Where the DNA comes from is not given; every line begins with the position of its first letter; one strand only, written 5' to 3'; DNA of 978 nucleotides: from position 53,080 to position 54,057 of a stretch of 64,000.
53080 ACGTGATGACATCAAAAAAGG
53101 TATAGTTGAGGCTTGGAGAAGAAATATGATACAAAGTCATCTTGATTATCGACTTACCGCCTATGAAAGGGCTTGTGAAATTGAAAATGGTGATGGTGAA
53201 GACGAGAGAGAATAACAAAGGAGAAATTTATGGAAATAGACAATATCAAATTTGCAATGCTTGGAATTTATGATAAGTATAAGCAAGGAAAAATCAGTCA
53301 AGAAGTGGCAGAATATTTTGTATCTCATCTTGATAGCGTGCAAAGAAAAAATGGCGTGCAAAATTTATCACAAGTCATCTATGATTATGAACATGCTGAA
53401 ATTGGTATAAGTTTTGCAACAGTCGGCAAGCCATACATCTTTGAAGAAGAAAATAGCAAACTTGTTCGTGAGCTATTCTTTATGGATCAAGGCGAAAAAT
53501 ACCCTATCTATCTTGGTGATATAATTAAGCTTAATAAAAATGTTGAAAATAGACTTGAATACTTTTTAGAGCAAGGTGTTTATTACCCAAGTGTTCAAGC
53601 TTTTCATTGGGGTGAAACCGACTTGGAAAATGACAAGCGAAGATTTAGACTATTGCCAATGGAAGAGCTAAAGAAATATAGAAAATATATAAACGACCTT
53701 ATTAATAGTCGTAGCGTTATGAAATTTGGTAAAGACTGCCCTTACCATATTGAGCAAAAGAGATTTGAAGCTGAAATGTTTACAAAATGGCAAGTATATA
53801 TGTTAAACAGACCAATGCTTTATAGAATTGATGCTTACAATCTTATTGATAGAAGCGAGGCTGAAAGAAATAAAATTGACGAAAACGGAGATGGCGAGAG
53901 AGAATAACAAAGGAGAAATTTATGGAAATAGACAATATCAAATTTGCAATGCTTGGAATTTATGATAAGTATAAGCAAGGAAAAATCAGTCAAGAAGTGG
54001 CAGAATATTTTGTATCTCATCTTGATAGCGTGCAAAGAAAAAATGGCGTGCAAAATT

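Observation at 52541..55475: Four-gene tandem array of an uncharacterised paralog family with a perfect 572-bp duplication and mosaic C-termini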

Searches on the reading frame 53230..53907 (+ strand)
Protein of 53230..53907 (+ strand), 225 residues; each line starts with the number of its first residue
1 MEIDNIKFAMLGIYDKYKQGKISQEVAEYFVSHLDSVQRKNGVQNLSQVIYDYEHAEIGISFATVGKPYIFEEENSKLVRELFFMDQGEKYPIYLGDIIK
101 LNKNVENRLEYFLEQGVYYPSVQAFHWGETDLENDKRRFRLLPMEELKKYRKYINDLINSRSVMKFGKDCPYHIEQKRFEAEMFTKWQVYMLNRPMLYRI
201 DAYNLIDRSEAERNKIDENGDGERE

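Call 5: search_protein_families(library=pfam, proteins=[window:53230-53907:+], max_evalue=1)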
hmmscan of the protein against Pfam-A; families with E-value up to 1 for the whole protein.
window:53230-53907:+ (225 aa): 1 family
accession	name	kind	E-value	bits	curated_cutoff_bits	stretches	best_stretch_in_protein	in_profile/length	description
PF07001.16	BAT2_N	-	0.34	11.7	25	1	7-50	17-54/196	BAT2 N-terminus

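Call 6: search_protein_families(library=ncbifam, proteins=[window:53230-53907:+], max_evalue=1)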
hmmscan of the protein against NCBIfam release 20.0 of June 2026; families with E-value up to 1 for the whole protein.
window:53230-53907:+ (225 aa): 0 families

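Call 8: search_protein_families(library=padloc, proteins=[window:53230-53907:+], max_evalue=1)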
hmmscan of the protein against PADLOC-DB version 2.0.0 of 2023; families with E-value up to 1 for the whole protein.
window:53230-53907:+ (225 aa): 0 families

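Call 9: search_protein_families(library=phrogs, proteins=[window:53230-53907:+], max_evalue=1)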
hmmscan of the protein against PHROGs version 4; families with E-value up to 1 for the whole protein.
window:53230-53907:+ (225 aa): 1 family
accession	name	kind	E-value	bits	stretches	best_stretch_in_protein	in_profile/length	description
phrog_33168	-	unknown function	0.033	15.3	1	2-45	22-64/101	-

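Call 16: find_related_loci(query=A2, collection=genome_contigs, flank=10000)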
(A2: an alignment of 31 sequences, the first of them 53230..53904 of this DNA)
Query A2 (225 aa) in genome_contigs; peptide patterns used: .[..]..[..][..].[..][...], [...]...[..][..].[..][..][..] (x = any residue, [..] = any of these).
189 stretches matched a pattern; 4 encode a relative of the query (tblastn E <= 1e-3); 4 distinct loci.
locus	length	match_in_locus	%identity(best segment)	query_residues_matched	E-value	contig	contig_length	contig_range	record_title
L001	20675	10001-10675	83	1-225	6e-124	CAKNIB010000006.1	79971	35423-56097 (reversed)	MAG TPA_asm: uncultured Clostridia bacterium isolate ERR3414586_bin.103_metaWRAP_v1.1_MAG genome assembly, contig: NODE_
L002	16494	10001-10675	74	1-225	4e-113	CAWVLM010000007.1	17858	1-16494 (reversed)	MAG: Clostridia bacterium isolate metabat2_coassembly_bwa.753 MAG genome assembly, contig: k87_2266941, whole genome sho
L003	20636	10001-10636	63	1-212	7e-87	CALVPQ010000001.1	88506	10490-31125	MAG: uncultured Clostridia bacterium isolate BRZ_CF__bin29 genome assembly, contig: BRZ_CF__NODE_342_length_88506_cov_11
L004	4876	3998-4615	27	3-203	3e-12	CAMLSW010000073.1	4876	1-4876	MAG: uncultured Clostridia bacterium isolate ERR4303218_bin.57_MetaWRAP_v1.1_MAG genome assembly, contig: NODE_16447_len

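Call 21: predict_structure(alignment_id=A2)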
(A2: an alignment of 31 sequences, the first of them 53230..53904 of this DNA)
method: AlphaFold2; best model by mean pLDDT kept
length: 225 residues; sequences in the alignment: 31
mean_pLDDT: 85.4   pTM: 0.80
mean pLDDT of the five models: 85.4, 85.3, 85.3, 84.9, 81.3
residues with pLDDT >= 90: 122; 70-90: 75; 50-70: 12; < 50: 16
segments of 3 or more residues with pLDDT < 50: 210-225
pLDDT, mean of each block of 10 residues (from residue 1): 93 97 97 94 90 81 77 89 91 94 94 90 84 88 92 93 82 81 94 89 75 42 34
secondary structure, 60 per line:
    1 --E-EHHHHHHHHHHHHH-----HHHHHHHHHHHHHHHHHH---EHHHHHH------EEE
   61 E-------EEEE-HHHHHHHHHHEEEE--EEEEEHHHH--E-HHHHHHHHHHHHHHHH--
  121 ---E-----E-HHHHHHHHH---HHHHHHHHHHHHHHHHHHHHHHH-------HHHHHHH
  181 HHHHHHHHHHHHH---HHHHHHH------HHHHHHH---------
elements in order: H6-18 H24-41 H46-51 E58-61 E69-72 H74-83 E84-87 E90-94 H95-98 H103-118 H132-140 H144-166 H174-193 H197-203 H210-216
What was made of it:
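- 53230..53907 (+): par2, 225 aa, beta subtype, tail type 2 (helix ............, linker ...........). AlphaFold pLDDT 85.4, pTM 0.80 (call 21).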

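Call 26: fold_search(model_id=the predicted structure, library=pdb)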
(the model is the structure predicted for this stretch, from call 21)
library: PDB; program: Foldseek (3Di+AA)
matches with E <= 10: 112; with E <= 0.001: 0
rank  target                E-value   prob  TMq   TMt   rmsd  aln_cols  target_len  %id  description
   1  8frf_F                7.9e-01  0.09  0.17  0.18  16.3       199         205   10  Homodimeric designed loop protein RBL7_C2_3 (released 2024-04-17)
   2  9a5c_B                1.1e+00  0.04  0.12  0.12  29.1       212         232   11  Integrative model of GLPD-DNAD by crosslinking MS and deep learning (released 2024-09-18)
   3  6qx1_A                1.2e+00  0.02  0.11  0.06  30.6       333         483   11  2.7A structure of benzoisoxazole 3 with S.aureus DNA gyrase and DNA. (released 2019-04-17)
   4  8fre_A                1.5e+00  0.06  0.17  0.18  16.5       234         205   13  Designed loop protein RBL4 (released 2024-04-17)
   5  4kis_A                1.5e+00  0.04  0.13  0.10  29.6       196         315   12  Crystal Structure of a LSR-DNA Complex (released 2013-07-10)
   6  8x0g_A                1.6e+00  0.07  0.15  0.07  20.2       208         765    9  Human FL Metabotropic glutamate receptor 5, mGlu5-5M with quisqualate, Acc conformation (purified with PAM VU0409551 b (released 2024-11-06)
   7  8frf_D                1.7e+00  0.06  0.17  0.18  15.9       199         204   10  Homodimeric designed loop protein RBL7_C2_3 (released 2024-04-17)
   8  5npk_B                1.8e+00  0.02  0.11  0.06  30.3       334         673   11  1.98A STRUCTURE OF THIOPHENE1 WITH S.AUREUS DNA GYRASE AND DNA (released 2017-07-12)
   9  4ryk_A                2.1e+00  0.07  0.20  0.17  16.7       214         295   11  Crystal structure of a putative transcriptional regulator from Listeria monocytogenes EGD-e (released 2015-01-07)
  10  3ifz_B                2.1e+00  0.02  0.12  0.07  29.3       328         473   10  crystal structure of the first part of the Mycobacterium tuberculosis DNA gyrase reaction core: the breakage and reuni (released 2010-07-28)
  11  2xcq                  2.1e+00  0.02  0.11  0.05  28.9       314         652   11  The 2.98A crystal structure of the catalytic core (B'A' region) of Staphylococcus aureus DNA Gyrase (released 2010-08-04)
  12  8g9j                  2.2e+00  0.08  0.23  0.24  13.9       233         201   11  Geometrically programmable nanomaterial construction using regularized protein building blocks (released 2024-03-13)
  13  3ifz_A                2.2e+00  0.02  0.12  0.07  29.2       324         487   10  crystal structure of the first part of the Mycobacterium tuberculosis DNA gyrase reaction core: the breakage and reuni (released 2010-07-28)
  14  3nc0_D                2.5e+00  0.04  0.17  0.06  15.6       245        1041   10  Crystal structure of the HIV-1 Rev NES-CRM1-RanGTP nuclear export complex (crystal II) (released 2010-10-27)
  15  3oe8_A                2.5e+00  0.02  0.12  0.08  22.1       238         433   10  Crystal structure of the CXCR4 chemokine receptor in complex with a small molecule antagonist IT1t in P1 spacegroup (released 2010-10-27)
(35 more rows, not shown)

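Call 27: fold_search(model_id=the predicted structure, library=viral)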
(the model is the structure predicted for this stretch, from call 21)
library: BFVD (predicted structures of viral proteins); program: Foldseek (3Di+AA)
matches with E <= 10: 100; with E <= 0.001: 0
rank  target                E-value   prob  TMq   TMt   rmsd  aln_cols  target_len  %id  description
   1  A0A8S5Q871            5.1e-01  0.08  0.14  0.10  17.3       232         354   15  Group II intron reverse transcriptase/maturase [Siphoviridae sp. cty3u30]
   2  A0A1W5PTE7            5.4e-01  0.03  0.11  0.12  28.0       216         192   17  (no name in the UniProt tables at hand)
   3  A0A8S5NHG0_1          6.6e-01  0.08  0.20  0.07  17.8       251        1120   11  Tail fiber protein [Siphoviridae sp. cttFh17]
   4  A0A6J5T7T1            1.3e+00  0.06  0.16  0.09  20.1       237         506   12  Uncharacterized protein [uncultured Caudovirales phage]
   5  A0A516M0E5            1.5e+00  0.03  0.12  0.07  20.6       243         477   10  (no name in the UniProt tables at hand)
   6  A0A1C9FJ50            1.6e+00  0.16  0.20  0.18  15.4       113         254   10  (no name in the UniProt tables at hand)
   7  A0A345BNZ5            1.7e+00  0.07  0.20  0.09  20.6       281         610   10  Membrane protein [crAssphage sp. isolate ctcc615]
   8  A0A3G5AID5            1.7e+00  0.03  0.13  0.09  14.5       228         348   10  Inhibitor of apoptosis-promoting Bax1 protein [Sylvanvirus sp.]
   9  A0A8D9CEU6            1.9e+00  0.04  0.15  0.17  16.6       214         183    8  Putative polynucleotide adenylytransferase [uncultured marine phage]
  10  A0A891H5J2            2.2e+00  0.02  0.13  0.11  19.3       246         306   11  Nucleoprotein [Solenopsis invicta virus 14]
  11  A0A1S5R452            2.3e+00  0.04  0.15  0.20  20.5       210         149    9  Uncharacterized protein [Pseudomonas phage pf16]
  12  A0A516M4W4            2.3e+00  0.04  0.14  0.18  22.4       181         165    9  (no name in the UniProt tables at hand)
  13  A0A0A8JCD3            2.7e+00  0.16  0.22  0.29   7.5       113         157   18  19 kDa protein [Persimmon virus B]
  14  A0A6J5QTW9            2.7e+00  0.02  0.12  0.12  31.1       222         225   12  DNA transfer protein [uncultured Caudovirales phage]
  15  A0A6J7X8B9            2.9e+00  0.02  0.14  0.18  12.4       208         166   12  Uncharacterized protein [uncultured Caudovirales phage]
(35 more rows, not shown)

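Call 28: search_protein_representatives(alignment_id=A2)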
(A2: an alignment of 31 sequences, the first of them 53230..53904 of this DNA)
Query: 31 sequences, 218 profile positions. Proteins with E-value up to 0.001 (for the whole library): 13; up to 1e-10: 13; up to 1e-30: 9. The best 13 are listed.
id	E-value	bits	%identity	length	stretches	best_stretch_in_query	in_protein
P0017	1.2e-92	325.7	-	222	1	1-215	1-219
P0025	4.4e-72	258.5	-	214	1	1-214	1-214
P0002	1.1e-67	244.1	-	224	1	1-218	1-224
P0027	8.6e-63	228.1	-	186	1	1-180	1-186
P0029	3.9e-58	212.9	-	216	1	1-208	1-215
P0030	3.5e-43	164.0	-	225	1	1-216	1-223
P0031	1.2e-39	152.5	-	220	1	3-213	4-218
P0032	1.4e-37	145.7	-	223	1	1-212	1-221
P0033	3.2e-37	144.5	-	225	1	1-218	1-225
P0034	9.0e-24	100.6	-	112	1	87-208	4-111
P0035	6.3e-15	71.6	-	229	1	31-212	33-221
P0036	1.4e-13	67.2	-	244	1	6-216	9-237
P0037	5.3e-12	62.1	-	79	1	23-63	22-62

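Call 32: find_encoding_contigs(protein=P0030, flank=10000, max_places=4)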
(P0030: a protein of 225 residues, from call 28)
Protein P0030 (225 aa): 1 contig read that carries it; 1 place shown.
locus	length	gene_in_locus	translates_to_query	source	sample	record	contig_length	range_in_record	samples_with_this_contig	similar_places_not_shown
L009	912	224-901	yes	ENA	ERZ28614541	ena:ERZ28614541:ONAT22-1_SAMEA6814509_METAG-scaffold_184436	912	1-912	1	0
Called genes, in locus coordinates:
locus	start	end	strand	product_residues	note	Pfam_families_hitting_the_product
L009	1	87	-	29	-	?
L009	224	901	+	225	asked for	-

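Call 33: find_encoding_contigs(protein=P0036, flank=10000, max_places=4)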
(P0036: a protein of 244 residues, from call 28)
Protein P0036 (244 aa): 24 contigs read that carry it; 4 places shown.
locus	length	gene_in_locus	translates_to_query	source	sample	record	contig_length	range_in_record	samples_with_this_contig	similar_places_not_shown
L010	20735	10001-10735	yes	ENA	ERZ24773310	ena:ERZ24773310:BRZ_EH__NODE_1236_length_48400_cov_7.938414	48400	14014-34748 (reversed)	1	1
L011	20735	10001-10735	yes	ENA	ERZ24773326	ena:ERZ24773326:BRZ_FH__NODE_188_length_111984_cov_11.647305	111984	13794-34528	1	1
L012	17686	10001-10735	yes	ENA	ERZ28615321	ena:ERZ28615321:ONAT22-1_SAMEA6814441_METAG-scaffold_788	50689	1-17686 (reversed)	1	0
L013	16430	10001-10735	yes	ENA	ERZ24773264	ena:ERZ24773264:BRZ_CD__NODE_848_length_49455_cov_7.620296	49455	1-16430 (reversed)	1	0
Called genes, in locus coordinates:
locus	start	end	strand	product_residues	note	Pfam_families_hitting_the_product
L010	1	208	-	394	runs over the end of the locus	PF00005:ABC_tran, PF13304:AAA_21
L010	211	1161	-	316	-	PF00005:ABC_tran, PF13304:AAA_21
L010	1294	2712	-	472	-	-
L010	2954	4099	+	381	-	PF13439:Glyco_transf_4, PF00534:Glycos_transf_1, PF13692:Glyco_trans_1_4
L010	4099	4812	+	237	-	-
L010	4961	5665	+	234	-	PF23023:Anti-Pycsar_Apyc1, PF12706:Lactamase_B_2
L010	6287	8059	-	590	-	PF08439:Peptidase_M3_N, PF01432:Peptidase_M3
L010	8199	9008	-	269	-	PF00849:PseudoU_synth_2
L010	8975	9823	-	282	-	PF10672:Methyltrans_SAM, PF03602:Cons_hypoth95 (weak), PF13649:Methyltransf_25 (weak)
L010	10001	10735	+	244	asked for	-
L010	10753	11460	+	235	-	-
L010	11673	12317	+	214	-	-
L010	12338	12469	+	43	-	-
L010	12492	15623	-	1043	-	PF00133:tRNA-synt_1, PF09334:tRNA-synt_1g, PF08264:Anticodon_1, PF19302:DUF5915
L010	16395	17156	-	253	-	PF00571:CBS (faint)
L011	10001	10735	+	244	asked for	-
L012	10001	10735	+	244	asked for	-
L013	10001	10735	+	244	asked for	-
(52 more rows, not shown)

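Call 38: find_encoding_contigs(protein=P0033, flank=10000, max_places=3)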
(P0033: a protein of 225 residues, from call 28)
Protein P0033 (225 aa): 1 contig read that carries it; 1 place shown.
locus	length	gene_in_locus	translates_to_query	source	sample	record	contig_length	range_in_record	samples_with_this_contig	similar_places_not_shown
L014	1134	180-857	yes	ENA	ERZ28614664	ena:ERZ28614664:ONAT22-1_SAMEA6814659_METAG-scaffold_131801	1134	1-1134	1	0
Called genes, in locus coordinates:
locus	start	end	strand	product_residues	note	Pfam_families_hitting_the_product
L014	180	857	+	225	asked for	-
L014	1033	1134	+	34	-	?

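Call 39: find_encoding_contigs(protein=P0032, flank=10000, max_places=3)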
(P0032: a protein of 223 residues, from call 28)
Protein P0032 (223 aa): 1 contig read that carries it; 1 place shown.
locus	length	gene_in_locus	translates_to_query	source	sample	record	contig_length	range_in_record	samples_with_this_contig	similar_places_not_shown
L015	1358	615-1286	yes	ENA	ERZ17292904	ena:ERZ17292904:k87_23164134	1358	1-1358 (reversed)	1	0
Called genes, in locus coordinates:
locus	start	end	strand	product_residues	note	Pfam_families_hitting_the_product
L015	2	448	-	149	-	?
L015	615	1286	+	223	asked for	-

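Call 40: find_encoding_contigs(protein=P0031, flank=10000, max_places=3)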
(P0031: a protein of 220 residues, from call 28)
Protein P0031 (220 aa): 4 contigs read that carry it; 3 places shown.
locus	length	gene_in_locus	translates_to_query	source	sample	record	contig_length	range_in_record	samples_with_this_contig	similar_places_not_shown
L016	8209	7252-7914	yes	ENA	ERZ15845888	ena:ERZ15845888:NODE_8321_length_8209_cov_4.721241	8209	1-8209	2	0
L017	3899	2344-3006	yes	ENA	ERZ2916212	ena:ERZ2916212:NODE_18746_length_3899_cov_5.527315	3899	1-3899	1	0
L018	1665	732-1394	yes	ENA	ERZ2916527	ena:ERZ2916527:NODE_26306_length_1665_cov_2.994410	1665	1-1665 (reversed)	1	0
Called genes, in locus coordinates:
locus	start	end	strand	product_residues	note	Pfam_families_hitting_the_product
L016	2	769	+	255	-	?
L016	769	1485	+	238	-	-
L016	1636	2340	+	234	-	PF23023:Anti-Pycsar_Apyc1, PF12706:Lactamase_B_2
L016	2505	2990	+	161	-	PF06941:NT5C (weak)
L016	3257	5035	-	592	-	PF08439:Peptidase_M3_N, PF01432:Peptidase_M3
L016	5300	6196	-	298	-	PF00849:PseudoU_synth_2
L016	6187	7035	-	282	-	PF10672:Methyltrans_SAM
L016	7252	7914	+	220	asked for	-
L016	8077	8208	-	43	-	?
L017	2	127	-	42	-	?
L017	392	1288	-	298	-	PF00849:PseudoU_synth_2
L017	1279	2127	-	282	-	PF10672:Methyltrans_SAM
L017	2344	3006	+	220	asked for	-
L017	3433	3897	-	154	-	?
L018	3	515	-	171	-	?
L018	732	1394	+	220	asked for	-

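Call 43: search_dna_similar(query=window:53230-53904:+, collection=phages, mode=protein, max_evalue=0.01)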
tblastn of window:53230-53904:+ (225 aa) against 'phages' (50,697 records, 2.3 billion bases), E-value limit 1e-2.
No match.

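Call 44: search_dna_similar(query=window:53230-53904:+, collection=plasmids, mode=protein, max_evalue=0.01)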
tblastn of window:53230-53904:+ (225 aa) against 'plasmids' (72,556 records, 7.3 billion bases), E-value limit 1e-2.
No match.
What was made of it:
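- On Phage anti-defence proteins: No tblastn hit in 50,697 phage or 72,556 plasmid records (calls 43, 44).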

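Call 66: find_encoding_contigs(protein=P0035, flank=8000, max_places=4)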
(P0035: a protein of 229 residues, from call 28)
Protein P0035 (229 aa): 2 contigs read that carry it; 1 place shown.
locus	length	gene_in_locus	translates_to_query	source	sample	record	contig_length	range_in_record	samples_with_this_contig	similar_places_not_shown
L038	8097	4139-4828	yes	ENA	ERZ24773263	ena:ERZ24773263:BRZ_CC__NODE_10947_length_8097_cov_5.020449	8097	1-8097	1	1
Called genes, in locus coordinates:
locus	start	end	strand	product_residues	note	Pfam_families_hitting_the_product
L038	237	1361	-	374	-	PF00155:Aminotran_1_2 (faint), PF00266:Aminotran_5, PF01053:Cys_Met_Meta_PP (weak), PF01212:Beta_elim_lyase (weak)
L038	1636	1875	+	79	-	PF11823:Se_S_carrier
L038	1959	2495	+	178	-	PF01464:SLT, PF27553:SLT_superhelical (weak)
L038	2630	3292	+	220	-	PF04402:SIMPL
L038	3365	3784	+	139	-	PF08769:Spo0A_C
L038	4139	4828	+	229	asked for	-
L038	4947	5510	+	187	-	PF00583:Acetyltransf_1, PF13508:Acetyltransf_7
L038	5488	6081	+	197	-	-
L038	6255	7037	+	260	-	PF00753:Lactamase_B, PF13483:Lactamase_B_3, PF12706:Lactamase_B_2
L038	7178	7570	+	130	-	PF08769:Spo0A_C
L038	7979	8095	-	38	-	?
